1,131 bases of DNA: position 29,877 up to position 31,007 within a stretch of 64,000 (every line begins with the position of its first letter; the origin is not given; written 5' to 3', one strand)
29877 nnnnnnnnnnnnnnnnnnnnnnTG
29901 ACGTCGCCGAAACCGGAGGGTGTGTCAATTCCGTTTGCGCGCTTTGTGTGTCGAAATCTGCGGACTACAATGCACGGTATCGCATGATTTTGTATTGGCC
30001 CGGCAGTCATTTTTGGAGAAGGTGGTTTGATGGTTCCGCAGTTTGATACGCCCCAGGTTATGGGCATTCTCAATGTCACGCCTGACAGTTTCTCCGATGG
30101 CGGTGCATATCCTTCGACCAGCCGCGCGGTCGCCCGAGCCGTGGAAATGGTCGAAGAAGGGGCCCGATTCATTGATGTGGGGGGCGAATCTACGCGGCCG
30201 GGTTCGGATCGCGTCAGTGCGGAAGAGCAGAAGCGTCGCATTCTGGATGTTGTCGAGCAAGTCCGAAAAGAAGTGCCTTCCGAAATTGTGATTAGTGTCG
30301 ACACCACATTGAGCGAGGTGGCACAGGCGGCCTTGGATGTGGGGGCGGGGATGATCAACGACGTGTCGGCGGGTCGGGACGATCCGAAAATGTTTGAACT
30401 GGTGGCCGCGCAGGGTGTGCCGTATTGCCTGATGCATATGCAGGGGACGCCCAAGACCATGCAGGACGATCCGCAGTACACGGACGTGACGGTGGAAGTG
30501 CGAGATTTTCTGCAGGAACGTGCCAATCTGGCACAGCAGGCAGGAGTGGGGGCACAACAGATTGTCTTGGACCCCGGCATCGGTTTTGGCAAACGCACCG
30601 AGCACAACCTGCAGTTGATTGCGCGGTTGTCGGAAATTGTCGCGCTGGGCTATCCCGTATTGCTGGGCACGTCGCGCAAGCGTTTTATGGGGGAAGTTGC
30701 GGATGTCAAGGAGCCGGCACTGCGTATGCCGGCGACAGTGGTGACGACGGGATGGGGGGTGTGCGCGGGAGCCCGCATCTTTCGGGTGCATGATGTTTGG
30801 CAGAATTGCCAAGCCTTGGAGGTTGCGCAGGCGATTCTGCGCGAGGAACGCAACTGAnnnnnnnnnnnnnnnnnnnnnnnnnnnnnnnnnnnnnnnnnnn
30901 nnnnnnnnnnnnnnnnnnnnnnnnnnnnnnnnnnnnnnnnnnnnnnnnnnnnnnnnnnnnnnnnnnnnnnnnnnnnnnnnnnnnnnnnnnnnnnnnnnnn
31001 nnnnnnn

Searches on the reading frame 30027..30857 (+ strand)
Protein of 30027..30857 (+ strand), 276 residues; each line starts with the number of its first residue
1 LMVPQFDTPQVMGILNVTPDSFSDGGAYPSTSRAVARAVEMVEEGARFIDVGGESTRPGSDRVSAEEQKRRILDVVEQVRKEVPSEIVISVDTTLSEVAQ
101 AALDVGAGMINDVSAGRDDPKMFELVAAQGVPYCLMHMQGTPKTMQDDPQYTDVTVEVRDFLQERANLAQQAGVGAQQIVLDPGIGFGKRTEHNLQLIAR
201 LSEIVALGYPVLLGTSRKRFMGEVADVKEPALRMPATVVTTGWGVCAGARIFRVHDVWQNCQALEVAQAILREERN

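Call 4: search_protein_families(library=pfam, proteins=[window:30027-30857:+])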
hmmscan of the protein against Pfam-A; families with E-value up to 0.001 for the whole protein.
window:30027-30857:+ (276 aa): 1 family
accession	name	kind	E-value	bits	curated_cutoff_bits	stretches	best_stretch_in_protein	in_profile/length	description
PF00809.28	Pterin_bind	-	1e-86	291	25.5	1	12-255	1-244/244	Pterin binding enzyme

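Call 5: search_protein_families(library=ncbifam, proteins=[window:30027-30857:+])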
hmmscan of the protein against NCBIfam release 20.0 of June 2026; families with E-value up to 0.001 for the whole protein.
window:30027-30857:+ (276 aa): 7 families
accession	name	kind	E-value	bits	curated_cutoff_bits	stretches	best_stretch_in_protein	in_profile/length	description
TIGR01496.1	DHPS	equivalog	3e-96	322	162.6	1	10-269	1-257/258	dihydropteroate synthase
NF008625.0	PRK11613.1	equivalog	5.4e-81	271.8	455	1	6-272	12-274/282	dihydropteroate synthase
NF033502.0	Sul4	exception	3.6e-61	207.1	600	1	10-272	6-277/277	sulfonamide-resistant dihydropteroate synthase Sul4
NF000296.1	Sul3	exception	3.9e-33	115.2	475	1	10-270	3-262/263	sulfonamide-resistant dihydropteroate synthase Sul3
NF000295.1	Sul2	exception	1.1e-26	94.2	575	1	11-269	7-263/271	sulfonamide-resistant dihydropteroate synthase Sul2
NF000294.1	Sul1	exception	1.5e-24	87.2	600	1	11-263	3-255/278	sulfonamide-resistant dihydropteroate synthase Sul1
NF005719.0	PRK07535.1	domain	8e-06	25.2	259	1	36-186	29-164/268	methyltetrahydrofolate:corrinoid/iron-sulfur protein methyltransferase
